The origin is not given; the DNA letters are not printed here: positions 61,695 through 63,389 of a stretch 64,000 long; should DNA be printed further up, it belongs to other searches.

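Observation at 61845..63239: Secreted coiled-coil protein with a single TM helix, poly-proline linker and cytoplasmic AbrB/SpoVT-like domain, a possible membrane-tethered DNA-binding sensor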

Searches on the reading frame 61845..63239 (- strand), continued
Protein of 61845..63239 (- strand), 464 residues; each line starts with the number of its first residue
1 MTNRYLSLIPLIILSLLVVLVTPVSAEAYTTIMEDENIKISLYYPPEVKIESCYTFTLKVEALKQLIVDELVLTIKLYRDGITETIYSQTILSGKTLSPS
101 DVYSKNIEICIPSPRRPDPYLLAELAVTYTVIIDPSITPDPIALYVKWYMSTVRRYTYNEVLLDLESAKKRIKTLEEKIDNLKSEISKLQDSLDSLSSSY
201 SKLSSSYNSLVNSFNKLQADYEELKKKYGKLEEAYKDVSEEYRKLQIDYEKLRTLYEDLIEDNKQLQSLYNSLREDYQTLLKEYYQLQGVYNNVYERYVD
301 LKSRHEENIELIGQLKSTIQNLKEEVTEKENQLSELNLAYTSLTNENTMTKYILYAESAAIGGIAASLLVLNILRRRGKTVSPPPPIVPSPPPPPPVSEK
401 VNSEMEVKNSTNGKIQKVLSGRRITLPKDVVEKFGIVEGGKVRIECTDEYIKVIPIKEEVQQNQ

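Call 41: find_related_loci(query=A1, collection=genome_contigs, flank=6000)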
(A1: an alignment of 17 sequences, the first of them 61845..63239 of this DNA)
Query A1 (464 aa) in genome_contigs; peptide patterns used: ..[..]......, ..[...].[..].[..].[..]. (x = any residue, [..] = any of these).
48 stretches matched a pattern; 20 encode a relative of the query (tblastn E <= 1e-3); 20 distinct loci.
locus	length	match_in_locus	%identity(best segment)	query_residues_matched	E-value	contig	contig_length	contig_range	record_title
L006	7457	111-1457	52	6-463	4e-146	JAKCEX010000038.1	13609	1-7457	MAG: Candidatus Geocrenenecus arthurdayi isolate LGB-05.bin.6 NODE_1600_length_13609_cov_91.304928, whole genome shotgun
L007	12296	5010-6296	54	21-462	1e-144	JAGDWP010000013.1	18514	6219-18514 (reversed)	MAG: Nitrososphaerales archaeon isolate KUA_Bin06 NODE_545_length_18514_cov_15.235116, whole genome shotgun sequence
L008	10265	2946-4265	52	9-457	7e-144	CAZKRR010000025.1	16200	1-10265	MAG TPA_asm: uncultured Nitrososphaeria archaeon isolate SRP104967_co1_24 genome assembly, contig: NODE_1200_length_1620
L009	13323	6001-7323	50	8-460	1e-138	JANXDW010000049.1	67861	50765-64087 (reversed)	MAG: Aigarchaeota archaeon isolate SKYB24 k141_262994, whole genome shotgun sequence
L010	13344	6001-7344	49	6-462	2e-136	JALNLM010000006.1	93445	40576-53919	MAG: Candidatus Geocrenenecus huangii isolate ZZQ.bins.13.201803 NODE_161_length_93445_cov_22.907328, whole genome shotg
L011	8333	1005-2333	50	8-463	1e-133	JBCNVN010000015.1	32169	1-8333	MAG: Candidatus Caldarchaeales archaeon isolate DT_Bin_20 contig15, whole genome shotgun sequence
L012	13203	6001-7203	36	27-456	9e-88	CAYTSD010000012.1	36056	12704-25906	MAG TPA_asm: uncultured Nitrososphaeria archaeon isolate binchicken_co80_166 genome assembly, contig: NODE_182_length_36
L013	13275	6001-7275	35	1-459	2e-72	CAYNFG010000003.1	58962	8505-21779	MAG TPA_asm: uncultured Nitrososphaeria archaeon isolate SRP141559_co1_273 genome assembly, contig: NODE_127_length_5896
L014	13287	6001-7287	33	1-464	6e-66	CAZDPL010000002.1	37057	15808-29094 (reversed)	MAG TPA_asm: uncultured Nitrososphaeria archaeon isolate binchicken_co184_688 genome assembly, contig: NODE_1475_length_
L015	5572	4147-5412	32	1-458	1e-65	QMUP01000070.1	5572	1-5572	MAG: Candidatus Wolframiiraptor sp. isolate B99-G9 B99_Guay9_scaffold_26711, whole genome shotgun sequence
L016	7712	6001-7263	32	12-464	2e-62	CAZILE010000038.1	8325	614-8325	MAG TPA_asm: uncultured Nitrososphaeria archaeon isolate binchicken_co6_528 genome assembly, contig: NODE_11006_length_8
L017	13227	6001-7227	31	12-459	7e-61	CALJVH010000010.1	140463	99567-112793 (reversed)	MAG: uncultured archaeon isolate S1_Bin_METABAT__142_1 genome assembly, contig: c_000000341006, whole genome shotgun seq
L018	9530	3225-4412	32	35-463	1e-59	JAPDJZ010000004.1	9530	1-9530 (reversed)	MAG: archaeon isolate S4B6_HD70 c_000000001630, whole genome shotgun sequence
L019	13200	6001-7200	30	21-459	5e-56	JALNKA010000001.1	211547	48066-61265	MAG: Candidatus Wolframiiraptor sinensis isolate GMQP.bins.13.201907 NODE_17_length_211547_cov_22.546301, whole genome s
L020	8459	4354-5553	31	28-456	4e-55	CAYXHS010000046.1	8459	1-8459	MAG TPA_asm: uncultured Nitrososphaeria archaeon isolate binchicken_co184_276 genome assembly, contig: NODE_17239_length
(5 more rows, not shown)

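Call 66: search_protein_families(library=padloc, proteins=[window:61845-63239:-], max_evalue=0.01)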
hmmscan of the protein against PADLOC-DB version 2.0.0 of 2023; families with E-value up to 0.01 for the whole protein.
window:61845-63239:- (464 aa): 35 families (the best 25 are shown)
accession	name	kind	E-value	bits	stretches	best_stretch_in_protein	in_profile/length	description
PDLC03859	LmuB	-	4.6e-13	47.2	1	160-347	269-465/611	-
PDLC00551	JetC2|JetC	-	2.4e-08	30.3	1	169-345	740-916/1365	DUF3584 domain; MukB-like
PDLC03865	LmuB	-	4.1e-08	29.9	1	165-347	647-836/1007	-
PDLC00581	JetC3|JetC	-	2.1e-07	27.2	1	163-342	800-975/1473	DUF3584 domain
PDLC00580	JetC3|JetC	-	1e-06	25.4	1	164-347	271-453/1068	DUF3584 domain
PDLC00006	DruC1|DruC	-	1.1e-06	25.4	1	170-380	168-376/626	Unknown function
PDLC00601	ZorA1|ZorA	-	1.7e-06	25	1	165-351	484-665/699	MotA/ExbB/TolQ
PDLC03863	LmuB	-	3.3e-06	24.1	1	171-279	193-297/610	-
PDLC00519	JetC1|JetC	-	5.3e-06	22.9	1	159-337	266-447/1097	DUF3584 domain; MukB-like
PDLC00582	JetC3|JetC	-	8e-06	21.9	1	164-343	847-1025/1472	DUF3584 domain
PDLC00518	JetC1|JetC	-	9.4e-06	21.7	1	165-334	300-467/1112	DUF3584 domain; MukB-like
PDLC03868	LmuB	-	1.6e-05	21.4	1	165-350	609-790/1035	-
PDLC03864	LmuB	-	3.8e-05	20.4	1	169-260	259-349/657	-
PDLC00550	JetC2|JetC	-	5e-05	19.2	1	168-344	733-909/1355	DUF3584 domain; MukB-like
PDLC03861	LmuB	-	6.3e-05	19.1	1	164-344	498-676/1213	-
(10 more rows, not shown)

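Call 77: fold_search(model_id=the predicted structure, library=pdb)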
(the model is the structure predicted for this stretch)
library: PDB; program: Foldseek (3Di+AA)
matches with E <= 10: 1687; with E <= 0.001: 41
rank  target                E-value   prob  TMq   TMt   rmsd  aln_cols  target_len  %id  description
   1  4j2q_B                6.3e-05  1.00  0.19  0.24   7.4       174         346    9  Crystal structure of C-terminally truncated arrestin reveals mechanism of arrestin activation (released 2013-05-01)
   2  7jxa_D                1.3e-04  1.00  0.20  0.25   5.9       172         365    8  CRYSTAL STRUCTURE OF NATIVE BOVINE ARRESTIN 1 IN COMPLEX WITH INOSITOL 1,4,5-TRIPHOSPHATE (released 2021-10-13)
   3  8rjc_5                2.0e-04  1.00  0.20  0.46   8.0       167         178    8  Structure of the rabbit 80S ribosome stalled on a 2-TMD rhodopsin intermediate in complex with Sec61-TRAP, open confor (released 2024-01-24)
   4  8btk_TA               2.1e-04  1.00  0.20  0.45   7.9       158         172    9  Structure of the TRAP complex with the Sec translocon and a translating ribosome (released 2023-05-24)
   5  9n9j_5                2.8e-04  1.00  0.20  0.56  24.0       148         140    9  Structure of a GRP94 folding intermediate engaged with a CCDC134- and FKBP11-bound secretory translocon (released 2025-11-19)
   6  7f1x_D                2.8e-04  1.00  0.19  0.23   6.8       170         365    8  X-ray crystal structure of visual arrestin complexed with inositol 1,4,5-triphosphate (released 2021-10-27)
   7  3gd1_C                2.8e-04  1.00  0.17  0.22   8.4       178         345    8  Structure of an Arrestin/Clathrin complex reveals a novel clathrin binding domain that modulates receptor trafficking (released 2009-08-25)
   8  7f1x_B                3.0e-04  1.00  0.19  0.23   7.2       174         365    8  X-ray crystal structure of visual arrestin complexed with inositol 1,4,5-triphosphate (released 2021-10-27)
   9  1g4m_B                3.0e-04  1.00  0.18  0.22   7.4       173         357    8  CRYSTAL STRUCTURE OF BOVINE BETA-ARRESTIN 1 (released 2001-10-03)
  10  4j2q_A                3.3e-04  1.00  0.18  0.24   7.2       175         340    7  Crystal structure of C-terminally truncated arrestin reveals mechanism of arrestin activation (released 2013-05-01)
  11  3gc3_A                3.3e-04  1.00  0.16  0.21   8.6       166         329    7  Crystal Structure of Arrestin2S and Clathrin (released 2009-08-25)
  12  8fuu                  3.7e-04  1.00  0.17  0.21   8.0       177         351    6  Crystal structure of Xenopus laevis arrestin 1 - P3221 crystal form (released 2024-07-24)
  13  2r5o_B                3.9e-04  1.00  0.19  0.43   5.6       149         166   16  Crystal structure of the C-terminal domain of wzt (released 2007-12-25)
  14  8b5l_q                4.1e-04  1.00  0.19  0.48   9.8       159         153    9  Cryo-EM structure of ribosome-Sec61-TRAP (TRanslocon Associated Protein) translocon complex (released 2023-03-01)
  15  3p2d_B                4.1e-04  1.00  0.16  0.20   8.1       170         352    7  Crystal structure of arrestin-3 reveals the basis of the difference in receptor binding between two non-visual subtype (released 2011-01-26)
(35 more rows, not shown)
